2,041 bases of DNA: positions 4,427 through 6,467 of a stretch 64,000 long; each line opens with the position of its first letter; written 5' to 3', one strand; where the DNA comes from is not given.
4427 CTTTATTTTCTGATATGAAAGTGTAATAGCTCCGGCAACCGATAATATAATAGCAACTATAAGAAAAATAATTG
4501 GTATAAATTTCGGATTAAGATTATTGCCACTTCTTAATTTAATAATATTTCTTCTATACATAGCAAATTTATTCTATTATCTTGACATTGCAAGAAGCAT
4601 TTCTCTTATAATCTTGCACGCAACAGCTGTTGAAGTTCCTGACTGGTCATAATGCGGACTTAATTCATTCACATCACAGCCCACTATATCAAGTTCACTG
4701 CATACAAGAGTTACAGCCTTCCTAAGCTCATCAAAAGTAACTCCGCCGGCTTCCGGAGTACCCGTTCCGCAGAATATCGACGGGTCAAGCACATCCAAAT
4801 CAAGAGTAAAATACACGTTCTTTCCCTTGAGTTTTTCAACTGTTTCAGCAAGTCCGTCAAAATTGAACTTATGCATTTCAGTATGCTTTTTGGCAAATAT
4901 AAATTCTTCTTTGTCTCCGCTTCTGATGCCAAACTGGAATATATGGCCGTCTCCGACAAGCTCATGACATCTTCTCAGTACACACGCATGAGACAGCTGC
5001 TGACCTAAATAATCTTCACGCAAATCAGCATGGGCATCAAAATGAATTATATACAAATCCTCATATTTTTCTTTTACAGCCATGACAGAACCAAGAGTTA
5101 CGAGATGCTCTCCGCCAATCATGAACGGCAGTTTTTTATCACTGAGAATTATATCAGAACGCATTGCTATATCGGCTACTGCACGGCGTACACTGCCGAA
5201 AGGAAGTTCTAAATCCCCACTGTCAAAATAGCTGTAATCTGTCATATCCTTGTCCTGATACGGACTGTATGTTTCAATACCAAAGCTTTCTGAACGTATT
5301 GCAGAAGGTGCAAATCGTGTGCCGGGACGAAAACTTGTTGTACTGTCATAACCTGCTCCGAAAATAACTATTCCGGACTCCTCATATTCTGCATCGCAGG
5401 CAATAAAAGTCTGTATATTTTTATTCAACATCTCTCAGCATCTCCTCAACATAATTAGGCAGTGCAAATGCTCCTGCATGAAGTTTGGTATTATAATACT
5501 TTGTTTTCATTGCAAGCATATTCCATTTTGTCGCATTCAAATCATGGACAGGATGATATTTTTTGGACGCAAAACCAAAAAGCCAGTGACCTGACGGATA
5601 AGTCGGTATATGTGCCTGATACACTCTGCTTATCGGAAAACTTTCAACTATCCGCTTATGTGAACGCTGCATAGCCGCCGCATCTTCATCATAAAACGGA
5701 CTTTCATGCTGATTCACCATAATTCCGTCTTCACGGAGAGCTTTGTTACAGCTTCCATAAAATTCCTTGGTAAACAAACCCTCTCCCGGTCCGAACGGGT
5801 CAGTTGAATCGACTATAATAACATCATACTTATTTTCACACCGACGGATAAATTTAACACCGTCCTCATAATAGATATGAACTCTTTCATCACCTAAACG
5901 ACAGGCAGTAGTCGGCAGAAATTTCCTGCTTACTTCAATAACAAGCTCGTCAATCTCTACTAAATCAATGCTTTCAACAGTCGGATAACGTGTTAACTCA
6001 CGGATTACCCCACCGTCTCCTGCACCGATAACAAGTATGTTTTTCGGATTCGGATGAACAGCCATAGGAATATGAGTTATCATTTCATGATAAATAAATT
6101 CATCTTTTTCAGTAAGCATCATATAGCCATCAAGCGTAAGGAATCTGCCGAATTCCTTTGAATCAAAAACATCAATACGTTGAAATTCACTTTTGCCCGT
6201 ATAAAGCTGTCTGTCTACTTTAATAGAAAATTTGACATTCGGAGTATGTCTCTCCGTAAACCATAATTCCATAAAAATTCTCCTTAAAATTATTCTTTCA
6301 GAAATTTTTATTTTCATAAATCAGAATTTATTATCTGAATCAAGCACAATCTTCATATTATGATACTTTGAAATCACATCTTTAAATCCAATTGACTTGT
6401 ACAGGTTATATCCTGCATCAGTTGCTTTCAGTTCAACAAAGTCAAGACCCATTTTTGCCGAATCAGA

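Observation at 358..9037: A single operon combines the dcSAM route and the aspartate-semialdehyde route of polyamine synthesis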

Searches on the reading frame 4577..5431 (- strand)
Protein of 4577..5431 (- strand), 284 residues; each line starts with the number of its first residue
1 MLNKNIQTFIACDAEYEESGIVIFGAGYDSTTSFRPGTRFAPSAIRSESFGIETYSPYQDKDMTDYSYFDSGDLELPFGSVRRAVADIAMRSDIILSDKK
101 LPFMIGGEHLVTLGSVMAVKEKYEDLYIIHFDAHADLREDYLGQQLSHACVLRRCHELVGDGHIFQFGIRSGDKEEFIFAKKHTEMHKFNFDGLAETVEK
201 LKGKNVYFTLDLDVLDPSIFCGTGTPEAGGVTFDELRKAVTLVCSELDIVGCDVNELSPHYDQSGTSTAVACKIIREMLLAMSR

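Call 3: search_protein_families(library=pfam, proteins=[window:4577-5431:-], max_evalue=0.01)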
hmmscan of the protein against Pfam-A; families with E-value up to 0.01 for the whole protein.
window:4577-5431:- (284 aa): 1 family
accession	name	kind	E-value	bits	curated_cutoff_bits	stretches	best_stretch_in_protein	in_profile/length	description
PF00491.26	Arginase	-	5.4e-76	256.2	22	1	21-279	3-278/280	Arginase family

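Call 4: search_protein_families(library=ncbifam, proteins=[window:4577-5431:-], max_evalue=0.01)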
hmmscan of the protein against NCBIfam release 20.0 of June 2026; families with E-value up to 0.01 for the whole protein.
window:4577-5431:- (284 aa): 5 families
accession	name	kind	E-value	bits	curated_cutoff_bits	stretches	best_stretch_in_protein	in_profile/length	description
TIGR01230.1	agmatinase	equivalog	1.2e-81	274.3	174.3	1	8-280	2-274/275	agmatinase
NF002564.0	PRK02190.1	subfamily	5.9e-52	176.8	302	1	13-281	27-300/307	agmatinase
TIGR01227.1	hutG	equivalog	7.8e-26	91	229.15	1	12-279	28-306/307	formimidoylglutamase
TIGR01229.1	rocF_arginase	equivalog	9.7e-25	87.5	227.6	2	164-279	169-295/300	arginase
NF010347.0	PRK13775.1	equivalog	4.6e-06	26.1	381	1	67-275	94-320/331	formimidoylglutamase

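Call 47: search_solved_structures(query=window:4577-5431:-, show_alignments=5, max_evalue=1e-20)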
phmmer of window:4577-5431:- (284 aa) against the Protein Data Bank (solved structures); distinct sequences matched with E-value up to 1e-20: 11.
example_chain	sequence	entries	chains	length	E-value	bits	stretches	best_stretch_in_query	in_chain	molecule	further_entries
3lhl_A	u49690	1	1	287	1.1e-94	320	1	15-283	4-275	Putative agmatinase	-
3pzl_A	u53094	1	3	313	2.3e-44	154.9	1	15-278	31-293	Agmatine ureohydrolase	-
3nio_A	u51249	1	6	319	3.4e-40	141.3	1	14-281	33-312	Guanidinobutyrase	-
1gq6_A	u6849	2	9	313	1.6e-34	122.6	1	17-281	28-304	PROCLAVAMINATE AMIDINO HYDROLASE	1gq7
7lol_A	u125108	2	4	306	1.3e-31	113.2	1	19-280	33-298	Agmatinase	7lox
7lba_A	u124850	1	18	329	1.6e-31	112.9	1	19-280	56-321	Agmatinase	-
4dz4_A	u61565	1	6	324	6.5e-29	104.3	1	20-277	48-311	Agmatinase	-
1wog_A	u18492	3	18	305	1.9e-28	102.8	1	16-280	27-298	agmatinase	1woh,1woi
6vss_A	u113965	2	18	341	1.1e-24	90.5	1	26-283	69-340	Arginase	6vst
3nip_A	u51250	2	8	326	3.1e-23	85.7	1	21-281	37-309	3-guanidinopropionase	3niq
6vsu_A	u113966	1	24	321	4.5e-23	85.1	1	24-283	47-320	Arginase 1, mitochondrial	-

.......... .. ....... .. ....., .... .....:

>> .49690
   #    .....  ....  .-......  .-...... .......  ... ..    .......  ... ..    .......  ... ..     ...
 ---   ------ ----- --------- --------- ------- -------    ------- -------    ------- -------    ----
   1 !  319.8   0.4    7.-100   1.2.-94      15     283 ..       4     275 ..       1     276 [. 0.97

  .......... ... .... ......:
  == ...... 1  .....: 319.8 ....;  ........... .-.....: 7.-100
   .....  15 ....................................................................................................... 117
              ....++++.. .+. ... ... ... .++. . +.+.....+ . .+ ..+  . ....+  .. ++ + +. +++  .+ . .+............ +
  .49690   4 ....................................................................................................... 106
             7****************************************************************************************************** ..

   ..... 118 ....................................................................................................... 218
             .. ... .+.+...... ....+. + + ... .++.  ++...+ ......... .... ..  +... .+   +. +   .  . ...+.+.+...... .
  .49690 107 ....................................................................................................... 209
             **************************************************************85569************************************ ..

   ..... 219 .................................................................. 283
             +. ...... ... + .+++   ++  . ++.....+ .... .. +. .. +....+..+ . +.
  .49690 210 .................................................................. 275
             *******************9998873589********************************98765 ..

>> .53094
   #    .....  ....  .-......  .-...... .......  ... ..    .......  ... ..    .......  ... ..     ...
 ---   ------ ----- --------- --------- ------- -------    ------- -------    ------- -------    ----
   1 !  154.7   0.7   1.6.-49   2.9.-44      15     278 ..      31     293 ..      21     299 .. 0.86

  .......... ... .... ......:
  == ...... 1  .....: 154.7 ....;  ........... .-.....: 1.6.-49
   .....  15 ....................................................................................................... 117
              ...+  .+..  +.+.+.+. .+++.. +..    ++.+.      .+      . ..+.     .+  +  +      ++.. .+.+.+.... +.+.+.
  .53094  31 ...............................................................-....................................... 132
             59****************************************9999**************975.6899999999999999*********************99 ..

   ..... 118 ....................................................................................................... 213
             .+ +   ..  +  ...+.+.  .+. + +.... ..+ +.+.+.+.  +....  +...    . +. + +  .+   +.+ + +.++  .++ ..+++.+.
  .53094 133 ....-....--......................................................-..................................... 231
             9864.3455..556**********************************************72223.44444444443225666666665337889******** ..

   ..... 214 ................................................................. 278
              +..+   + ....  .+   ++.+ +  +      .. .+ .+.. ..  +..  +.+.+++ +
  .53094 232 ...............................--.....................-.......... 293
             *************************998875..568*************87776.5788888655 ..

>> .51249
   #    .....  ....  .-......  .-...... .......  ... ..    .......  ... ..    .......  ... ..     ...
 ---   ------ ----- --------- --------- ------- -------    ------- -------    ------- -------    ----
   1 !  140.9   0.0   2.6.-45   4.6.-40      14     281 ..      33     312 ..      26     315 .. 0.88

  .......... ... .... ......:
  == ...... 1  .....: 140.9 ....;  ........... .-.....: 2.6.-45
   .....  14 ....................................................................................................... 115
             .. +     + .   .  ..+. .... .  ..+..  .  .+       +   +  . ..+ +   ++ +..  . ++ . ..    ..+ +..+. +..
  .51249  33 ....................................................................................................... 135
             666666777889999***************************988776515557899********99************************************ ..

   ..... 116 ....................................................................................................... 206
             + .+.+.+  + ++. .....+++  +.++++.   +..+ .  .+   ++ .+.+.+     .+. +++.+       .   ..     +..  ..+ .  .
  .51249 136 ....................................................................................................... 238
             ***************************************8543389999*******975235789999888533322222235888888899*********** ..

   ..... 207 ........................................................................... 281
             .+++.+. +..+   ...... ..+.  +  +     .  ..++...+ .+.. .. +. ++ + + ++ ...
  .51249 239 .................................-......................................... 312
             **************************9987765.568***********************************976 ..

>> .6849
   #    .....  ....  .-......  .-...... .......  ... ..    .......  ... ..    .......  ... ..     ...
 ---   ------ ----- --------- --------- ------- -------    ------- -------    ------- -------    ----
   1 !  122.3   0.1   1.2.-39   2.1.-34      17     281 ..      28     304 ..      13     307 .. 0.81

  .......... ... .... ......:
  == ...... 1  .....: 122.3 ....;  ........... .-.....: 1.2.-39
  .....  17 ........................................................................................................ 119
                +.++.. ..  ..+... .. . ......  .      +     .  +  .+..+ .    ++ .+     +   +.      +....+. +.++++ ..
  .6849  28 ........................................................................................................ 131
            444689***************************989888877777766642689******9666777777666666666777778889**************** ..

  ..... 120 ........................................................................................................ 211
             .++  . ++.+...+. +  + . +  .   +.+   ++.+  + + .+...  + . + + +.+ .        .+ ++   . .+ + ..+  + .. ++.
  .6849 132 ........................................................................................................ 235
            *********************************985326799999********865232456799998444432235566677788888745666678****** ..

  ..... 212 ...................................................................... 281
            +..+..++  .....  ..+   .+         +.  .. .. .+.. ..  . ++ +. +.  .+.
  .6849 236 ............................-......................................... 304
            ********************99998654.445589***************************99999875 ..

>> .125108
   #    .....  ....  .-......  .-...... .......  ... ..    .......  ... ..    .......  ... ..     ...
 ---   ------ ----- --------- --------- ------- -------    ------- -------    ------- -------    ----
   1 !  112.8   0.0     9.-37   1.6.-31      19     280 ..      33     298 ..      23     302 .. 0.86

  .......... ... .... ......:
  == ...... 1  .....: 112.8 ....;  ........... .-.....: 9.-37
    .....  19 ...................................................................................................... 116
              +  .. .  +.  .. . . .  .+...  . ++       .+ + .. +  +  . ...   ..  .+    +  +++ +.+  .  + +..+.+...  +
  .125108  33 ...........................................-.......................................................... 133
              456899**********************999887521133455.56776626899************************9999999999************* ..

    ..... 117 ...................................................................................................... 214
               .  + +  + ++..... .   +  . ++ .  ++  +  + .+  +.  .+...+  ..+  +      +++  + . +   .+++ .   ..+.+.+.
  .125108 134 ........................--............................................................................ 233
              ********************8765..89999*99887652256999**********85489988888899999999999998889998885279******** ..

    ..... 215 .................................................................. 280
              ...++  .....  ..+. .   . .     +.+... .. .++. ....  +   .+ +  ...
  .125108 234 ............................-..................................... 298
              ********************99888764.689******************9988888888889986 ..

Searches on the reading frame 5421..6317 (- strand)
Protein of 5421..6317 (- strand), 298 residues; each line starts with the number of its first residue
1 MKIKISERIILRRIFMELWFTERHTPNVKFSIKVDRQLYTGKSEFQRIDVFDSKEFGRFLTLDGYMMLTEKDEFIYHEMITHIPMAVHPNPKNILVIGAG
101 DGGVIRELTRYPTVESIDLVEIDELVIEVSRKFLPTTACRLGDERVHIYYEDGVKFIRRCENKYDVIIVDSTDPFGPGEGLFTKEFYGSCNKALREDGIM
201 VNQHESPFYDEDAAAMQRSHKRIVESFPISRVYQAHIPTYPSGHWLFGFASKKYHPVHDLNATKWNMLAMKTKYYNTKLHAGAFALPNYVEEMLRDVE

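Call 3: search_protein_families(library=pfam, proteins=[window:5421-6317:-], max_evalue=0.01)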
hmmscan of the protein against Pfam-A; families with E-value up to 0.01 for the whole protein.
window:5421-6317:- (298 aa): 3 families
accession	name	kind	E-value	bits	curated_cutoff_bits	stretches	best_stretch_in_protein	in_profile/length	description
PF01564.23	Spermine_synth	-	4.8e-66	222.3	22.9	1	73-253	1-179/186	Spermine/spermidine synthase domain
PF17284.7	Spermine_synt_N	-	1.7e-19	69.9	22.1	1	18-70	1-53/53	Spermidine synthase tetramerisation domain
PF05891.18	Methyltransf_PK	-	8.5e-05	22.6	27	1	90-223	55-185/218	AdoMet dependent proline di-methyltransferase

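Call 4: search_protein_families(library=ncbifam, proteins=[window:5421-6317:-], max_evalue=0.01)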
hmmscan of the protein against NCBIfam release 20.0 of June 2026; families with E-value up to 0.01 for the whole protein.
window:5421-6317:- (298 aa): 9 families
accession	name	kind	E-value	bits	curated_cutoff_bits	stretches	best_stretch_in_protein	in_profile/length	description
NF002010.0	PRK00811.1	equivalog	3.7e-120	400.5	260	1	16-295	4-285/287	polyamine aminopropyltransferase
TIGR00417.1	speE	equivalog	3.3e-102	341.4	249.55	1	19-289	1-271/271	spermidine synthase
NF002956.0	PRK03612.1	equivalog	4.2e-42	144.2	472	1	18-290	224-495/522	polyamine aminopropyltransferase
NF002435.0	PRK01581.1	equivalog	1.3e-30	106.8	537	1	37-260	99-321/374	polyamine aminopropyltransferase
NF001811.0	PRK00536.1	equivalog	5.9e-30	104.8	352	1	18-296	1-258/262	spermidine synthase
NF003380.0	PRK04457.1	equivalog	1.7e-16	60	304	1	87-204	66-180/265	polyamine aminopropyltransferase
NF037959.1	MFS_SpdSyn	subfamily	1.5e-07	30.6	40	1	76-264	260-444/480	fused MFS/spermidine synthase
NF000499.2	Erm23S_rRNA_broad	equivalog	0.0024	17.3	212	0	77-132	9-63/244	23S ribosomal RNA methyltransferase Erm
NF047853.1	tRm6a37MtseTrmN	equivalog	0.0096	15.7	350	0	91-170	44-121/244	tRNA(1)(Val) (adenine(37)-N(6))-methyltransferase TrmN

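Call 30: search_solved_structures(query=window:5421-6272:-, show_alignments=0)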
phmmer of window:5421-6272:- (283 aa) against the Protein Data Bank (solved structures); distinct sequences matched with E-value up to 0.001: 28.
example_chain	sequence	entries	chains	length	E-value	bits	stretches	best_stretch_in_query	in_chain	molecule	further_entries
1iy9_A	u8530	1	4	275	4.8e-87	295.3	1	2-279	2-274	Spermidine synthase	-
1inl_A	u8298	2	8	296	4.4e-84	285.6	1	2-278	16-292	Spermidine synthase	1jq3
2pwp_A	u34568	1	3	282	3.6e-64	220.3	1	4-277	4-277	Spermidine synthase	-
2hte_A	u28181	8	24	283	3.6e-64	220.2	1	4-277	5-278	Spermidine synthase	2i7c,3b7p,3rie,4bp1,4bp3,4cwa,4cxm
4uoe_A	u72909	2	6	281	4.1e-64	220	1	4-277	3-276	SPERMIDINE SYNTHASE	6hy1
2pss_A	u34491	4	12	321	5.6e-64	219.6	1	4-277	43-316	Spermidine synthase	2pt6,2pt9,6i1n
3rw9_A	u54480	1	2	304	1e-62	215.5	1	3-282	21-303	Spermidine synthase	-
2o05_A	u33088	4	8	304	1e-62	215.5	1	3-282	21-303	Spermidine synthase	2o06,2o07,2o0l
9q41_A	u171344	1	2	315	1.2e-62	215.3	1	3-282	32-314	Spermidine synthase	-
3o4f_A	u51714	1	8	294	1.3e-62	215.1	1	17-279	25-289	Spermidine synthase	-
6o65_A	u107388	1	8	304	1.8e-62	214.7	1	4-279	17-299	Spermidine synthase 1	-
1xj5_A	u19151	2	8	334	2.5e-62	214.2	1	4-279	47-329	Spermidine synthase 1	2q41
6o63_A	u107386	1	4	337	2.6e-62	214.2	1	4-279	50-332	Spermidine synthase 1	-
2b2c_A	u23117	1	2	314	1.6e-61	211.6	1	11-279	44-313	spermidine synthase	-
6o64_A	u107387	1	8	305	6.5e-61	209.5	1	4-279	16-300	Spermidine synthase 2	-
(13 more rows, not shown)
